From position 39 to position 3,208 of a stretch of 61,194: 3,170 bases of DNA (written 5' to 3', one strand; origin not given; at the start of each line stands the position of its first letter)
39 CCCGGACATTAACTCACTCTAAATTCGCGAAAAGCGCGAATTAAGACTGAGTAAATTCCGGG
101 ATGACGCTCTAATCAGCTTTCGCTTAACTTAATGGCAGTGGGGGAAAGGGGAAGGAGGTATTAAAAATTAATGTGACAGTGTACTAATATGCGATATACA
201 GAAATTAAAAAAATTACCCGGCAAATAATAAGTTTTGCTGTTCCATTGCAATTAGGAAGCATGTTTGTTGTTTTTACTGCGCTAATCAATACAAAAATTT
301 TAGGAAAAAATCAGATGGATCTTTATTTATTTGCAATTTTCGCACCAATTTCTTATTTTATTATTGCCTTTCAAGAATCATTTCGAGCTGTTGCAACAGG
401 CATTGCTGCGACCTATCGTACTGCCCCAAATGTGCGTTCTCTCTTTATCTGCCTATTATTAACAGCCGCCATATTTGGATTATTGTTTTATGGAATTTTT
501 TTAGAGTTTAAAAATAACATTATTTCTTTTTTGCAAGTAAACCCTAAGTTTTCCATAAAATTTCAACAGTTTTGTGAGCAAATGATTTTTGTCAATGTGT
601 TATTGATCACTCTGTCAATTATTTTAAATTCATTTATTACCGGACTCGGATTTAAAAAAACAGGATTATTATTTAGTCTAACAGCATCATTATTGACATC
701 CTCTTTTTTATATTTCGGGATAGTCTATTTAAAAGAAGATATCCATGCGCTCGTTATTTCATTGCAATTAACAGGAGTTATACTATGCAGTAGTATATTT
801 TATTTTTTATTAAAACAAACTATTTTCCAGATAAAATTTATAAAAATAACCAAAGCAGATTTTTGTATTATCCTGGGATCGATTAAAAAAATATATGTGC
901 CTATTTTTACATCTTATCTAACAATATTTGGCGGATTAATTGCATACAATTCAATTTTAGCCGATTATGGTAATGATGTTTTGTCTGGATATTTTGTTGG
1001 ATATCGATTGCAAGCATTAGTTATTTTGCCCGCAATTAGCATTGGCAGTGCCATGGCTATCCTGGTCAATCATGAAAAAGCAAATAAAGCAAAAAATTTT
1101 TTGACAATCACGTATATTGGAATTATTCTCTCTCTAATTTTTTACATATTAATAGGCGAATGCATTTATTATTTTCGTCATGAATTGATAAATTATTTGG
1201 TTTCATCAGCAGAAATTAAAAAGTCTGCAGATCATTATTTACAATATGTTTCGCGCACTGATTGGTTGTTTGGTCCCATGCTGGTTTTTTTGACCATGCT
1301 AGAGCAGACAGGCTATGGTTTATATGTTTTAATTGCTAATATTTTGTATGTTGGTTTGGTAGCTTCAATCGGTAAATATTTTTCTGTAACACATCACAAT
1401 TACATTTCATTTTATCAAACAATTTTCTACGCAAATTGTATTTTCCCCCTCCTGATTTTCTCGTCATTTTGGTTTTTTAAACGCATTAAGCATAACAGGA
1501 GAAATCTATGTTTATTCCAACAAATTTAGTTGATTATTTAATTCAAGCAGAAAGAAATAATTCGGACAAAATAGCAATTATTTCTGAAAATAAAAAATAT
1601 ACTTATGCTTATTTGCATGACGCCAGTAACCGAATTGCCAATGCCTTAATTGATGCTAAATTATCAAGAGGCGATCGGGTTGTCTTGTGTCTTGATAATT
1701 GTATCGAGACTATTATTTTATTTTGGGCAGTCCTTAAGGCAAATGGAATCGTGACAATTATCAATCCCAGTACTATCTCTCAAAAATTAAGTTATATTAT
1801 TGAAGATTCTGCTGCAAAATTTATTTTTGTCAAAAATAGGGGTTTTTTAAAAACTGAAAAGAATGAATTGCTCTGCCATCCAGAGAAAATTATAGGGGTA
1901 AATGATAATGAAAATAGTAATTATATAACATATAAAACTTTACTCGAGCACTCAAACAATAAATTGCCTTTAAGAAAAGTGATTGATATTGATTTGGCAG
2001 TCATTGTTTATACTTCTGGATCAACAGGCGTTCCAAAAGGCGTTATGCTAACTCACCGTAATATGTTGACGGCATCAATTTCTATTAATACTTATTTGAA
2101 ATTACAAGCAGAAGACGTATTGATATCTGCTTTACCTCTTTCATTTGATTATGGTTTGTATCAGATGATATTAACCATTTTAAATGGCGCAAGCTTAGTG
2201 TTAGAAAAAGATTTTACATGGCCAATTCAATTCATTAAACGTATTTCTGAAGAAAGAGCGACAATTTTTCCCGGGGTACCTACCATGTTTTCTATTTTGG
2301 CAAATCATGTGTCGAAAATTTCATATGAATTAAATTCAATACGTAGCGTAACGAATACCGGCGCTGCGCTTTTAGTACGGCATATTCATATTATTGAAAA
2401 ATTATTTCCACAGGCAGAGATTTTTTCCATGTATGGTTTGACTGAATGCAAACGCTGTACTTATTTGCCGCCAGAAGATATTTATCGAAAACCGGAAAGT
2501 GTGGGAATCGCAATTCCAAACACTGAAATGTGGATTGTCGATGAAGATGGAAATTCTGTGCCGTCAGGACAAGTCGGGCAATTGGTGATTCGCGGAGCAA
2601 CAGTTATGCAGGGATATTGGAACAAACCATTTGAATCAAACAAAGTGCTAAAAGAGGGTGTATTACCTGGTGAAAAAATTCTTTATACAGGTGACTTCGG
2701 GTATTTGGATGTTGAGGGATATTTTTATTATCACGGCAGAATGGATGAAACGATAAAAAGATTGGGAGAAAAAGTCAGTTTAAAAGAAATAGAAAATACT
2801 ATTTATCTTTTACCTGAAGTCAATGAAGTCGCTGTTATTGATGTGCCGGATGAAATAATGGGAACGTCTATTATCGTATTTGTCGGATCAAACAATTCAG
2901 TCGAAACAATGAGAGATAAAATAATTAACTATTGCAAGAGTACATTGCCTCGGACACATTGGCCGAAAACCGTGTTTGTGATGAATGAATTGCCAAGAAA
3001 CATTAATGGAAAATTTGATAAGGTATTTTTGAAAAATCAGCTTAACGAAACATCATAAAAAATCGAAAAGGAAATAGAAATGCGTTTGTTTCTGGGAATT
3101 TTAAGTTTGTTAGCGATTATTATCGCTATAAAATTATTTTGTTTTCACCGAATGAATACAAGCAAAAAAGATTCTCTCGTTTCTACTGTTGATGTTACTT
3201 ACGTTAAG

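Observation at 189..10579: Carrier-protein-less adenylation / KAS III operon with two built-in exporters: candidate orphan secreted-metabolite pathway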

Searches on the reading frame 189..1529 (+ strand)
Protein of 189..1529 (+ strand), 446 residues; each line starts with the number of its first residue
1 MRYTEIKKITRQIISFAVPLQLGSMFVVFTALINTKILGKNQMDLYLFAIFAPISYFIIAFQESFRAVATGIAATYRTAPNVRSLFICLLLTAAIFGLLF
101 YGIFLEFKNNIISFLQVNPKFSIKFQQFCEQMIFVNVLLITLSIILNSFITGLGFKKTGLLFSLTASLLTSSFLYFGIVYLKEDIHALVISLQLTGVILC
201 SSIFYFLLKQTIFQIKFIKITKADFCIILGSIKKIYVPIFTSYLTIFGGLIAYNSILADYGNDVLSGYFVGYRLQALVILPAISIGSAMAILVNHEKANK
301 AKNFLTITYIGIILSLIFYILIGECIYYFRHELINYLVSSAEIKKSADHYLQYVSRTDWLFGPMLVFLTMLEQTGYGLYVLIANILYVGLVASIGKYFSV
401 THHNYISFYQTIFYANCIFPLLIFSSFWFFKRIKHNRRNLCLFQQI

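Call 3: search_protein_families(library=pfam, proteins=[window:189-1529:+])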
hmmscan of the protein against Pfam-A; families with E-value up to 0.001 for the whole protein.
window:189-1529:+ (446 aa): 1 family
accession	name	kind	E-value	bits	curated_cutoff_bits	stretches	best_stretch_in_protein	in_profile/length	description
PF01554.23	MatE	-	7.8e-13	48.9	24.9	1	238-391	1-154/161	MatE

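Call 4: search_protein_families(library=ncbifam, proteins=[window:189-1529:+])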
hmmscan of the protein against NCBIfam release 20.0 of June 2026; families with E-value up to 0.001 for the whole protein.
window:189-1529:+ (446 aa): 1 family
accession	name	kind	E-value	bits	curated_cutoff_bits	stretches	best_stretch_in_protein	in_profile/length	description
TIGR00797.1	matE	subfamily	5.2e-10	38.8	147.4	1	89-390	75-375/396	MATE family efflux transporter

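Call 39: find_encoding_contigs(protein=window:189-1529:+, flank=3000, max_places=10)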
Protein window:189-1529:+ (446 aa): no gene with exactly this product is on record in the collection.

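Call 106: search_protein_families(library=pfam, proteins=[window:189-1526:+], max_evalue=1)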
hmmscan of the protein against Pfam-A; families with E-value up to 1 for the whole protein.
window:189-1526:+ (446 aa): 1 family
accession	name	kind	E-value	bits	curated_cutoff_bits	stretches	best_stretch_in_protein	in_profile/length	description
PF01554.23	MatE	-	7.8e-13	48.9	24.9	1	238-391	1-154/161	MatE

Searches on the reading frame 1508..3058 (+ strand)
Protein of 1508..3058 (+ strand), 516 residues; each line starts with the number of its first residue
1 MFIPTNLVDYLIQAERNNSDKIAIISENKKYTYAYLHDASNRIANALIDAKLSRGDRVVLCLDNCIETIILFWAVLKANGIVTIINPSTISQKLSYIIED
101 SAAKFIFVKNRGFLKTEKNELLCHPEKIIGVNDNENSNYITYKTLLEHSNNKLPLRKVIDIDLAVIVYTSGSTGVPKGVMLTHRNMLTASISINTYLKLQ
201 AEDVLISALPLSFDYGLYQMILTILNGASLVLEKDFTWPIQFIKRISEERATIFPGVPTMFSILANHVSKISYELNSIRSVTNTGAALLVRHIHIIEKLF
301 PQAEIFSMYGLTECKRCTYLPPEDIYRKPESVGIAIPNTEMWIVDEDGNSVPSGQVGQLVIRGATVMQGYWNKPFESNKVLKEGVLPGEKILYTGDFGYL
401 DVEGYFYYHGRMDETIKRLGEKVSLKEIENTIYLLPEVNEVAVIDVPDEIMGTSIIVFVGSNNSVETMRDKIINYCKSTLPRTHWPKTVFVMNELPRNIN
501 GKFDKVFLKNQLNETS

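Call 3: search_protein_families(library=pfam, proteins=[window:1508-3058:+])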
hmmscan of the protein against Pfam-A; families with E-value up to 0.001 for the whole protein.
window:1508-3058:+ (516 aa): 2 families
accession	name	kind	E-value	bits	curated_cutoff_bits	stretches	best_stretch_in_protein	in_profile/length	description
PF00501.34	AMP-binding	-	3.2e-87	293.3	29.9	1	13-371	4-384/384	AMP-binding enzyme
PF13193.12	AMP-binding_C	-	6.6e-12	46.6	24.5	1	427-502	1-76/76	AMP-binding enzyme C-terminal domain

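Call 4: search_protein_families(library=ncbifam, proteins=[window:1508-3058:+])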
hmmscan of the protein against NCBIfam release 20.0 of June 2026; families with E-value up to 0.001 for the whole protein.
window:1508-3058:+ (516 aa): 106 families (the best 25 are shown)
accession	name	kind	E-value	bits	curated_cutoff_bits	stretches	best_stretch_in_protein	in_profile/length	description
TIGR03098.1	ligase_PEP_1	hypoth_equivalog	2e-117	392.8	592.35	1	11-510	6-516/517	acyl-CoA ligase (AMP-forming), exosortase A system-associated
NF004837.0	PRK06187.1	subfamily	3e-107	359.1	476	1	5-514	8-524/531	long-chain-fatty-acid--CoA ligase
NF006182.0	PRK08316.1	subfamily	5.4e-85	285.8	663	1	8-514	14-519/523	fatty acyl-CoA synthetase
NF009233.0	PRK12583.1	subfamily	3.6e-80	269.9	832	1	16-510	29-548/558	fatty acid CoA ligase family protein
NF006181.0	PRK08314.1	subfamily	5.5e-78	262.6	705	2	133-508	177-550/563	long-chain-fatty-acid--CoA ligase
TIGR01733.1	AA-adenyl-dom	subfamily_domain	1.2e-77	261.5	317.4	1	32-443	1-409/409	amino acid adenylation domain-containing protein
NF005702.0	PRK07514.1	subfamily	1.1e-76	258.3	558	1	6-514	4-502/506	malonyl-CoA synthase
NF005307.0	PRK06839.1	equivalog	3.6e-76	256.8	748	1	17-513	14-494/496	o-succinylbenzoate--CoA ligase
NF004114.0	PRK05605.1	equivalog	1e-71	242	766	2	137-514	193-571/575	long-chain-fatty-acid--CoA ligase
NF052269.1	Staph_lig_FadD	equivalog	5.3e-71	239.5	650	1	9-515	4-496/499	long-chain-fatty-acid--CoA ligase FadD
NF004758.0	PRK06087.1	equivalog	7e-71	239.3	736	1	6-513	25-536/548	medium-chain fatty-acid--CoA ligase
NF005220.0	PRK06710.1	equivalog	7.9e-69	232.2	1116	2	143-506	188-547/563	long-chain-fatty-acid--CoA ligase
NF005801.1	PRK07656.1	equivalog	6e-66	223.1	657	1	11-506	7-497/500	FadD3 family acyl-CoA ligase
NF002966.0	PRK03640.1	equivalog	9.3e-66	222.4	556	1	9-513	6-481/483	o-succinylbenzoate--CoA ligase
NF005947.1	PRK08008.1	equivalog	1.2e-65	222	651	1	27-508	34-517/518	crotonobetaine/carnitine-CoA ligase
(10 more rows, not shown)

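Call 40: find_encoding_contigs(protein=window:1508-3058:+, flank=3000, max_places=10)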
Protein window:1508-3058:+ (516 aa): no gene with exactly this product is on record in the collection.

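Call 57: search_solved_structures(query=window:1508-3058:+, max_evalue=1e-30)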
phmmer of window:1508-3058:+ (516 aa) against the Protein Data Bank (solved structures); distinct sequences matched with E-value up to 1e-30: 79 (the best 60 are shown).
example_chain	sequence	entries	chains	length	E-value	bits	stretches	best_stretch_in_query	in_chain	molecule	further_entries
6mfy_A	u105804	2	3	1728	1e-69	238.6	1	18-508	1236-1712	Linear gramicidin synthase subunit A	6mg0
6mfz_A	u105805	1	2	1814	1.2e-69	238.3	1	18-508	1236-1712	Linear gramicidin synthase subunit A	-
9be3_A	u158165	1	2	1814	1.2e-69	238.3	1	18-508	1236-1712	Linear gramicidin synthase subunit A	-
9be4_A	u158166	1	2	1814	1.2e-69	238.3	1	18-508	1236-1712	Linear gramicidin synthase subunit A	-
9meh_A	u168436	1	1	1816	1.3e-69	238.3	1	18-508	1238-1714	Linear gramicidin synthase subunit A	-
3wvn_A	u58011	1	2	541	5.4e-67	229.6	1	30-509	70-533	Non-ribosomal peptide synthetase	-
8xjz_C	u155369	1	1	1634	2.3e-65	224.3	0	158-505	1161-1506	Peptide synthetase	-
3wv4_A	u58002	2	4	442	8.4e-59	202.6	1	30-411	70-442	Non-ribosomal peptide synthetase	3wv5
3a9u_A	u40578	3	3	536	8.2e-54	186.2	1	2-512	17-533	4-coumarate--CoA ligase | 4-coumarate:CoA ligase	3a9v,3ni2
5bsw_A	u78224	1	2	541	7.4e-52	179.7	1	25-508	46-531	4-coumarate--CoA ligase 2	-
5bsm_A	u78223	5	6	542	1.8e-51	178.4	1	25-508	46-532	4-coumarate--CoA ligase 2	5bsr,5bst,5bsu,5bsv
5u95_A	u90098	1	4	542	1.8e-51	178.4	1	25-508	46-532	4-coumarate--CoA ligase 2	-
4gxq_A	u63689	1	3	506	1.5e-50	175.4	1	20-509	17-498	Malonyl CoA synthetase, Benzoate-CoA ligase Chimeric protein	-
4fuq_A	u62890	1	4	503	1.7e-50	175.2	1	20-510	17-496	Malonyl CoA synthetase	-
4gxr_A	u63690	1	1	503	2.1e-50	174.9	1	20-509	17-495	Malonyl CoA synthetase, Benzoate-CoA ligase Chimeric protein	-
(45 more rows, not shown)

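Call 91: search_dna_similar(query=window:1508-3055:+, collection=plasmids, mode=protein, max_evalue=1e-20, max_rows=25)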
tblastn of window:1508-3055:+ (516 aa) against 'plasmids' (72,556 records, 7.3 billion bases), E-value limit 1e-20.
In 2 record(s) the limit of 40 matching pieces per record was reached: places in those records are undercounted.
Records with a match: 3006; places in all: 9019; records where one place covers at least 80% of the query: 2899.
Best place of each record, by identity: <60% 3006.
By first word of the organism name: Rhizobium 266; Streptomyces 221; Sinorhizobium 186; Salmonella 182; Bacillus 181; Ralstonia 137; Pseudosulfitobacter 127; Rhodococcus 113; Klebsiella 83; Burkholderia 77; and 276 more.
By predicted mobility (MOB-suite, as given by PLSDB): non-mobilizable 1742; conjugative 725; mobilizable 539.
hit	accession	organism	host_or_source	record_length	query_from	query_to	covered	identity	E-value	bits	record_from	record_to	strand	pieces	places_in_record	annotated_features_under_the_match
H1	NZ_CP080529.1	Mesorhizobium sp. AR07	Oxytropis sp.,Cell culture,root nodule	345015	7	508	97%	47.8%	1e-147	474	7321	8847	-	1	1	AMP-binding protein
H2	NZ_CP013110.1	Sinorhizobium americanum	Vachellia farnesiana,cell culture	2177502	10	505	96%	43.0%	5e-118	389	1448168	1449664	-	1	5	record has no annotation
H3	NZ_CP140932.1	Sinorhizobium medicae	Medicago lupulina,whole organism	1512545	10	513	98%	42.1%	6e-121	398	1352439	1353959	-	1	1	none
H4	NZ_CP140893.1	Sinorhizobium medicae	Medicago lupulina,whole organism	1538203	10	513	98%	42.1%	6e-121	398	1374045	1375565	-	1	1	none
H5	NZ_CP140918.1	Sinorhizobium medicae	Medicago lupulina,whole organism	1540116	10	513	98%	42.1%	6e-121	398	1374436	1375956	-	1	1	none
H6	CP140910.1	Sinorhizobium medicae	Medicago lupulina,whole organism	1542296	10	513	98%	42.1%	6e-121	398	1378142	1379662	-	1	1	AMP-binding protein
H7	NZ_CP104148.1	Sinorhizobium medicae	Trigonella foenum-graecum,cell culture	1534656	10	513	98%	42.1%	9e-121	397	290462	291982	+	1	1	none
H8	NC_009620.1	Sinorhizobium medicae WSM419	-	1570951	10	513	98%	42.1%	9e-121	397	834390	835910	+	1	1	none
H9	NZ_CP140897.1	Sinorhizobium medicae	Medicago lupulina,whole organism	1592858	10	513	98%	42.1%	9e-121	397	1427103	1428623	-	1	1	none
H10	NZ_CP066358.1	Sinorhizobium meliloti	Medicago lupulina L.,nodules of ...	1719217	10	513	98%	42.1%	6e-121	398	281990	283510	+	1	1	none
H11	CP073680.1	Sinorhizobium meliloti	Medicago truncatula,cell culture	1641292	10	512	97%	42.1%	7e-119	392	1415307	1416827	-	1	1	acyl--CoA ligase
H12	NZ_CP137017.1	Sinorhizobium fredii GR64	Phaseolus vulgaris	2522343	9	505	96%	42.5%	2e-120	396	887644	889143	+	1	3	record has no annotation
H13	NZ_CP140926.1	Sinorhizobium medicae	Medicago lupulina,whole organism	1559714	10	516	98%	41.7%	6e-120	395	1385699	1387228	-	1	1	none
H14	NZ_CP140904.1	Sinorhizobium medicae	Medicago lupulina,whole organism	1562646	10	516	98%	41.7%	6e-120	395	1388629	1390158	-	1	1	none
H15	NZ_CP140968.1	Sinorhizobium medicae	Medicago lupulina,whole organism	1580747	10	513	98%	41.9%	3e-120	395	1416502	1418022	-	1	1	none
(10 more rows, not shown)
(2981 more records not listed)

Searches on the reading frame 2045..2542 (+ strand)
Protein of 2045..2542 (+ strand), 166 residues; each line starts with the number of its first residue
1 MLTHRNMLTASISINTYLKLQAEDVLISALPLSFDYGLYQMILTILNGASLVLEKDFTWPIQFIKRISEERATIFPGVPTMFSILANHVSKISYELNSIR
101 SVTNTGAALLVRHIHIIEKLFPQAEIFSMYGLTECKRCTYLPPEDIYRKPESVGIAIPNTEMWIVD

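Call 110: search_solved_structures(query=window:2045-2542:+, max_evalue=1e-10, show_alignments=5)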
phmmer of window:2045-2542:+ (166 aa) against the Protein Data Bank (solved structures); distinct sequences matched with E-value up to 1e-10: 9.
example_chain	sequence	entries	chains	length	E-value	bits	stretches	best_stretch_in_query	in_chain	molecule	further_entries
3wv4_A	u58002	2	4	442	6.3e-27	97.7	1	3-166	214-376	Non-ribosomal peptide synthetase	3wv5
3wvn_A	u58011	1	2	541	9.3e-27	97.1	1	3-166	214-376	Non-ribosomal peptide synthetase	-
7dq5_A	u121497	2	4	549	3.9e-13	52.8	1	2-162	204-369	Putative ATP-dependent b-aminoacyl-ACP synthetase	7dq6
8yyq_A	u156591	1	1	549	9.8e-13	51.5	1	2-162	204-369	Putative ATP-dependent b-aminoacyl-ACP synthetase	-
5bsw_A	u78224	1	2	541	2.2e-12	50.4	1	1-166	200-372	4-coumarate--CoA ligase 2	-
8yyr_A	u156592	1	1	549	3.7e-12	49.7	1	2-162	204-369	Putative ATP-dependent b-aminoacyl-ACP synthetase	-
5bsm_A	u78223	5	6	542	5.5e-12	49.1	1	1-166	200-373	4-coumarate--CoA ligase 2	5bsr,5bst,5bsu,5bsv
5u95_A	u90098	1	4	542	5.5e-12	49.1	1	1-166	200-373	4-coumarate--CoA ligase 2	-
6m01_A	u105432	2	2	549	7.3e-12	48.7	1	2-162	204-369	Putative ATP-dependent b-aminoacyl-ACP synthetase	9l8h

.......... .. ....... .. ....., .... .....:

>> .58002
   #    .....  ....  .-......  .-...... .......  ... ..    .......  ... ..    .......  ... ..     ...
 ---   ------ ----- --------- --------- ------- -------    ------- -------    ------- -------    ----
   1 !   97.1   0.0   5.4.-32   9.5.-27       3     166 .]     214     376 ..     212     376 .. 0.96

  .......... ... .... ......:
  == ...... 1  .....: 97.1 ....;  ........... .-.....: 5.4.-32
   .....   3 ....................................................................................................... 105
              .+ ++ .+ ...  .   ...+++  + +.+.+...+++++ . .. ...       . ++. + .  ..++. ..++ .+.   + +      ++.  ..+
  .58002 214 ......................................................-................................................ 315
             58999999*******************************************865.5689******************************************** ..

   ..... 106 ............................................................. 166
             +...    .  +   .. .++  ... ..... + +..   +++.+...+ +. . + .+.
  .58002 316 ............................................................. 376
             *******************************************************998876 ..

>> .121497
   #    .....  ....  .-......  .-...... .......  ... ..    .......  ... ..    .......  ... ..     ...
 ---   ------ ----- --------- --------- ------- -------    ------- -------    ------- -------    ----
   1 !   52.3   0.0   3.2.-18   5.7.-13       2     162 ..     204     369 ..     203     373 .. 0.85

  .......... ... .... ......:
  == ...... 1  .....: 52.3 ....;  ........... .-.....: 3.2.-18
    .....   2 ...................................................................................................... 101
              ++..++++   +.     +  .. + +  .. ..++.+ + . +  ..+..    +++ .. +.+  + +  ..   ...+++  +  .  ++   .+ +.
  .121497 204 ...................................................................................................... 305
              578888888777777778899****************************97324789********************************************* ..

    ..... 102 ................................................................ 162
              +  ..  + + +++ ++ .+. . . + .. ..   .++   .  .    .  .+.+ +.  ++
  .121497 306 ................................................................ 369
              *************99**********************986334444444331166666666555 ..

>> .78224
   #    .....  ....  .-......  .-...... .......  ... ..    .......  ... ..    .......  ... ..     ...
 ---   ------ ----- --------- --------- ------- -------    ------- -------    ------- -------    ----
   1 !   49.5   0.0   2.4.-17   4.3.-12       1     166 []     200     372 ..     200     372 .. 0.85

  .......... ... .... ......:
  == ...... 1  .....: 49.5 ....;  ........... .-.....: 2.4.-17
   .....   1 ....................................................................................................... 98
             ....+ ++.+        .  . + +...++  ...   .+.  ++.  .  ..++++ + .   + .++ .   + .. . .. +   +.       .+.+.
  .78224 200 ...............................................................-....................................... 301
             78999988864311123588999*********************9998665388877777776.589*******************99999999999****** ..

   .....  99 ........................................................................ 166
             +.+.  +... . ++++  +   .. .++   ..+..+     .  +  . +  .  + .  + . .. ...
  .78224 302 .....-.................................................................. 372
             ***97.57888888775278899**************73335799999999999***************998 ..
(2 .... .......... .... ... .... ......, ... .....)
